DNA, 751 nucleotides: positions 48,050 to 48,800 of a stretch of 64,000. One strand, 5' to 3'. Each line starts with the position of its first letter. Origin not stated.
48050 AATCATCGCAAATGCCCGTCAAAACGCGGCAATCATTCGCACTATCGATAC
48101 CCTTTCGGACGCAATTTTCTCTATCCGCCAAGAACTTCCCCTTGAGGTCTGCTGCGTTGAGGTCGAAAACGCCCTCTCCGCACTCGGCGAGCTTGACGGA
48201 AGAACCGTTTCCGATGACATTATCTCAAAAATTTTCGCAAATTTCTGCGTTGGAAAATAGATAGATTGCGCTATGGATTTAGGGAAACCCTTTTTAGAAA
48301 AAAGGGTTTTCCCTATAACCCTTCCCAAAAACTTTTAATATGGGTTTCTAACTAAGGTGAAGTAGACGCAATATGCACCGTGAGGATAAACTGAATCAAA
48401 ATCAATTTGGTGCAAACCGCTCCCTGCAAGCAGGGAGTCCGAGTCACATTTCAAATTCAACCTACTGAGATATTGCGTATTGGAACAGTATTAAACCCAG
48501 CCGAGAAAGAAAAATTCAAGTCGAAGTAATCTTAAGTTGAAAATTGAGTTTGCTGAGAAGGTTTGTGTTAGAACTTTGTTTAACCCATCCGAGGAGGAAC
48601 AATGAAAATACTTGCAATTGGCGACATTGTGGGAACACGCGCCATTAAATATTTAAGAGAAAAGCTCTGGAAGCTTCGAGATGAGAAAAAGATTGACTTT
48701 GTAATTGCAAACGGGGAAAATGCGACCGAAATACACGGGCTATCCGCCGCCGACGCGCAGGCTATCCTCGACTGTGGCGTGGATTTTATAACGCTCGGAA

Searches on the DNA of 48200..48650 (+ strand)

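Call 7: search_rna_families(source=window, start=48200, end=48650, threshold=evalue, max_evalue=10)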
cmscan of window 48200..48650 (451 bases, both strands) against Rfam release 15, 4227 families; matches with E-value up to 10: 11.
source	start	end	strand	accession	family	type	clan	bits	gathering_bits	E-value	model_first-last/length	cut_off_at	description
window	48257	48314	+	RF00042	CopA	Gene; antisense;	-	21.7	60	0.17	1-92/92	no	CopA-like RNA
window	48273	48326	-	RF03753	mir-1986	Gene; miRNA;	-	21.4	50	0.15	1-60/60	no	mir-1986 microRNA precursor family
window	48264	48330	+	RF03959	mir-303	Gene; miRNA;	-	20.3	77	0.57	1-70/70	no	mir-303 microRNA precursor family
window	48255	48339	+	RF00768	MIR405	Gene; miRNA;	-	17.5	102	3.5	1-83/83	no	MIR405 microRNA precursor family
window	48253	48350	-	RF02815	Lig_thermometer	Cis-reg; thermoregulator;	-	16.9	51.5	6.2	1-205/205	no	Lig 5' UTR thermometer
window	48202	48330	+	RF01608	ceN102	Gene; snRNA; snoRNA; HACA-box;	-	16.7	50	5.6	1-142/142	no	Caenorhabditis snoRNA ceN80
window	48282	48313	+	RF02560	CbSR9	Gene; antisense;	-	16.6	279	0.93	105-136/213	no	Coxiella burnetii sRNA 9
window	48616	48650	-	RF04045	mir-2147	Gene; miRNA;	-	16.2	80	2.1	51-85/85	5'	mir-2147 microRNA precursor family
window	48230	48344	-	RF02822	Srn266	Gene; sRNA;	-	15.1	63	8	1-112/112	no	Streptococcus RNA 266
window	48221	48308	-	RF00618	U4atac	Gene; snRNA; splicing;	CL00007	13.3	53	8.3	1-132/132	no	U4atac minor spliceosomal RNA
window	48278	48317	+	RF04156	MIR2670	Gene; miRNA;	-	12.5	117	4.4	1-200/200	no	MIR2670 microRNA precursor family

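Call 69: search_dna_similar(query=window:48262-48600:+, collection=phages, mode=distant, max_evalue=0.001, max_rows=10)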
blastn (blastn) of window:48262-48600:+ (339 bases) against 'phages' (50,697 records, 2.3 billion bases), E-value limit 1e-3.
No match.
